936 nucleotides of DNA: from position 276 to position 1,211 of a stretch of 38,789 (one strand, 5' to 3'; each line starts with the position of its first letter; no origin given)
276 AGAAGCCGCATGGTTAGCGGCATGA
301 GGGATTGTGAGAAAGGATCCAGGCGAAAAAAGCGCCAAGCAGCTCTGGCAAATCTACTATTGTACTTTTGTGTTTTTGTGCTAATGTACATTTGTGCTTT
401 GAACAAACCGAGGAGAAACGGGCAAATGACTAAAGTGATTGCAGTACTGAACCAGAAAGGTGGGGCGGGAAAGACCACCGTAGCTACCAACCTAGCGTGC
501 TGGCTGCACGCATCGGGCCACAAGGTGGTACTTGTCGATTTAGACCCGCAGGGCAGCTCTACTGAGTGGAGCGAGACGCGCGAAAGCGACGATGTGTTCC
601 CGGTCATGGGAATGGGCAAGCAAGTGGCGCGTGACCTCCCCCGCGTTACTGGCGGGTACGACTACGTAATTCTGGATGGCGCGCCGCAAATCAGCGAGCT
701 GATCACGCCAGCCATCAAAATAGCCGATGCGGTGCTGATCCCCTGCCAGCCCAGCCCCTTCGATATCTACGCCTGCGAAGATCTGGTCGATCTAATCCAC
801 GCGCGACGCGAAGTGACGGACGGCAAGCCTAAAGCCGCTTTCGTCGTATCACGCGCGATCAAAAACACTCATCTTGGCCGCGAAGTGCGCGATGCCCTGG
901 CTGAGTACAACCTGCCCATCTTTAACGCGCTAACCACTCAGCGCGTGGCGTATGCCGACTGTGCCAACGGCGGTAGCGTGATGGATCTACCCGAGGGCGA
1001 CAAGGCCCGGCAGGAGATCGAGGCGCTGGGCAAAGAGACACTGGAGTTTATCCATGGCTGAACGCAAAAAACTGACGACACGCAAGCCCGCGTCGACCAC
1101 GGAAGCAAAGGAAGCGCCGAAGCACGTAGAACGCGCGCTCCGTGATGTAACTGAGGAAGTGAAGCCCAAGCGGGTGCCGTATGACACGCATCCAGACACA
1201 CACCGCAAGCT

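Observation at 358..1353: Dispersed arrays of 8-bp-periodic GTAC boxes at five control regions: candidate centromere-operator regulon of a type Ib ParA / ParG-like system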

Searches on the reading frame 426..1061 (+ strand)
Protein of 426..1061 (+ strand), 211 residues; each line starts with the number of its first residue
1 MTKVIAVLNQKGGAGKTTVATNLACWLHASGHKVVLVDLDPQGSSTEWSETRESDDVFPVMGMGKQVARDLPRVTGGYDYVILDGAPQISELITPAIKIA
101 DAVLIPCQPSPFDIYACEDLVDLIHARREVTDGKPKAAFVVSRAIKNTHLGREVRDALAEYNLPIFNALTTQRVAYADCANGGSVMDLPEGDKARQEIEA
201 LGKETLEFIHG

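Call 10: search_protein_families(library=pfam, max_evalue=0.1, proteins=[window:426-1061:+])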
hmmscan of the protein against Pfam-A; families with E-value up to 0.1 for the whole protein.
window:426-1061:+ (211 aa): 17 families
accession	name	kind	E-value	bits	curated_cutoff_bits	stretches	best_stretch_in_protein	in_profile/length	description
PF13614.12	AAA_31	-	1.4e-26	94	27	2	2-50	1-49/177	AAA domain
PF01656.29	CbiA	-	1.7e-18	67.2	25.4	1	5-169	1-109/125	CobQ/CobB/MinD/ParA nucleotide binding domain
PF10609.15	ParA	-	5.3e-10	39.6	27.1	1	2-46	3-47/246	NUBPL iron-transfer P-loop NTPase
PF09140.17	MipZ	-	1.1e-08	35.1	20.7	1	4-52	2-51/262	ATPase MipZ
PF07015.17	VirC1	-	1.3e-08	35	24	1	3-181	2-187/231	VirC1 protein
PF02374.21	ArsA_ATPase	-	2.9e-07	30.5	24.3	1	8-42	6-40/305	Anion-transporting ATPase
PF06564.18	CBP_BcsQ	-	1.3e-05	25.3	21.3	1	4-42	3-41/234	Cellulose biosynthesis protein BcsQ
PF00142.24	Fer4_NifH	-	2.9e-05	24.1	25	1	9-47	6-44/271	4Fe-4S iron sulfur cluster binding proteins, NifH/frxC family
PF03029.23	ATP_bind_1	-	0.00032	21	27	1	13-58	6-51/240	Conserved hypothetical ATP binding protein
PF25199.1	nSTAND_NTPase5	-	0.00042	20.6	34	1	5-58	43-99/145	Novel STAND NTPase 5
PF16575.11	CLP1_P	-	0.00046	20.5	26.6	1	14-43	5-34/188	mRNA cleavage and polyadenylation factor CLP1 P-loop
PF00448.28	SRP54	-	0.0042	17.2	22.7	1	12-40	10-38/196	SRP54-type protein, GTPase domain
PF03308.22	MeaB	-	0.01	15.3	23.1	1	12-44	42-74/273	Methylmalonyl Co-A mutase-associated GTPase MeaB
PF13401.12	AAA_22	-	0.013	16.3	27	0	13-46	15-48/130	AAA domain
PF02223.23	Thymidylate_kin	-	0.022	14.9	27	1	13-44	6-36/185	Thymidylate kinase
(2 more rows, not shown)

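Call 72: search_solved_structures(query=window:426-1061:+, max_evalue=0.00001)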
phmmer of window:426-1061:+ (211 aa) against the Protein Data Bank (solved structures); distinct sequences matched with E-value up to 0.00001: 19.
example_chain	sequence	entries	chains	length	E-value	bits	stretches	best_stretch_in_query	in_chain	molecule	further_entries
5u1g_D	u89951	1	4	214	8.7e-30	107.4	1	3-207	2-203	ParA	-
4dzz_A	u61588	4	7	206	8.9e-30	107.3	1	3-207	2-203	Plasmid partitioning protein ParF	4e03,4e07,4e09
1wcv_1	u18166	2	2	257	2.3e-17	66.8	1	4-60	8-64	SEGREGATION PROTEIN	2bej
6iub_A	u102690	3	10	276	2.9e-16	63.2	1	1-69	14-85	SpoOJ regulator (Soj)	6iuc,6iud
2bek_A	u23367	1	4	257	3.1e-16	63.1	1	4-60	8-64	SEGREGATION PROTEIN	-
8jmj_A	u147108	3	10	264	3.2e-15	59.8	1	1-69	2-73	SpoOJ regulator (Soj)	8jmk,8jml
8ray_B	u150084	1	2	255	4.5e-15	59.3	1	3-46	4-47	ParA family protein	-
4pfs_A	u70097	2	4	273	4.7e-14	56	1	1-46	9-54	Cobyrinic Acid a,c-diamide synthase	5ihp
5if9_A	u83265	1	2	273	1.2e-13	54.7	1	2-46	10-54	Cobyrinic Acid a,c-diamide synthase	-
7dut_A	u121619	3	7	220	1.4e-11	47.9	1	4-46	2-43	SOJ protein (Soj)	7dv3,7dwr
3pg5_A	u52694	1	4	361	1.7e-09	41.1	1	4-98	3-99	Uncharacterized protein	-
5k5z_A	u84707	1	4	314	5.7e-09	39.4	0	2-55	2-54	ParA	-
5u1j_B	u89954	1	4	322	6e-09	39.3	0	2-55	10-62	Uncharacterized protein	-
3cwq_A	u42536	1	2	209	5.5e-08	36.2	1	4-208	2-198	ParA family chromosome partitioning protein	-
7npd_A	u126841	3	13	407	8.8e-08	35.5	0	4-45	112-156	Walker A-type ATPase | AAA family ATPase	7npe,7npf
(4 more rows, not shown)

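Call 73: search_protein_families(library=ncbifam, max_evalue=0.01, proteins=[window:426-1061:+])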
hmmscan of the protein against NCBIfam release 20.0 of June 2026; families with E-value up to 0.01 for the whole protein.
window:426-1061:+ (211 aa): 26 families (the best 25 are shown)
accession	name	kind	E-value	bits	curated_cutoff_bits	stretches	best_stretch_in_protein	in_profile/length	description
NF041546.1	ParA_partition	equivalog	1.3e-72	243.7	180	1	4-204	1-203/203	ParA family partition ATPase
TIGR03453.1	partition_RepA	equivalog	2e-16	59.8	348.45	2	3-45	105-147/387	plasmid partitioning protein RepA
TIGR03371.1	cellulose_yhjQ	equivalog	4.9e-14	52.4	157.85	1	3-43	2-42/246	cellulose biosynthesis protein BcsQ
NF010443.0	PRK13869.1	subfamily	7e-12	44.8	446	1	3-45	122-164/405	plasmid-partitioning protein RepA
TIGR01968.1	minD_bact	equivalog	6.4e-10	38.8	212.9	1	3-40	2-39/261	septum site-determining protein MinD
NF041136.1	MrpORP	equivalog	9.4e-09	35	450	1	2-45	5-48/365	iron-sulfur cluster carrier protein MrpORP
NF010423.0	PRK13849.1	equivalog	1.5e-08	34.3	313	1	3-182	2-188/231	conjugal transfer ATPase VirC1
TIGR01969.1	minD_arch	subfamily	1.3e-07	31.1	201.75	1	4-40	2-38/251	cell division ATPase MinD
TIGR00345.1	GET3_arsA_TRC40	subfamily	1.8e-07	31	135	1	10-44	4-38/299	TRC40/GET3/ArsA family transport-energizing ATPase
TIGR03815.1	CpaE_hom_Actino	equivalog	2e-07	30.4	154.45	1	3-44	112-153/340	septum site-determining protein Ssd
NF041283.1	PrgP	equivalog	1e-06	28.3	400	1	1-48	1-49/297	ParA superfamily DNA segregation protein PrgP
NF010259.0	PRK13705.1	equivalog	1.5e-06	27.4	725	1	3-45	107-150/388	plasmid-partitioning protein SopA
NF047398.1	AAA_KGGVGR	domain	1.6e-06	28.6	90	1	3-40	3-40/190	KGGVGR-motif variant AAA ATPase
NF053622.1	ATPseBagAMYCTU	equivalog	6.4e-06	25.8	400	1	7-41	11-45/325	ATPase BagA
TIGR01007.1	eps_fam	subfamily_domain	1e-05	25.2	108.05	1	2-44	17-59/204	polysaccharide biosynthesis tyrosine autokinase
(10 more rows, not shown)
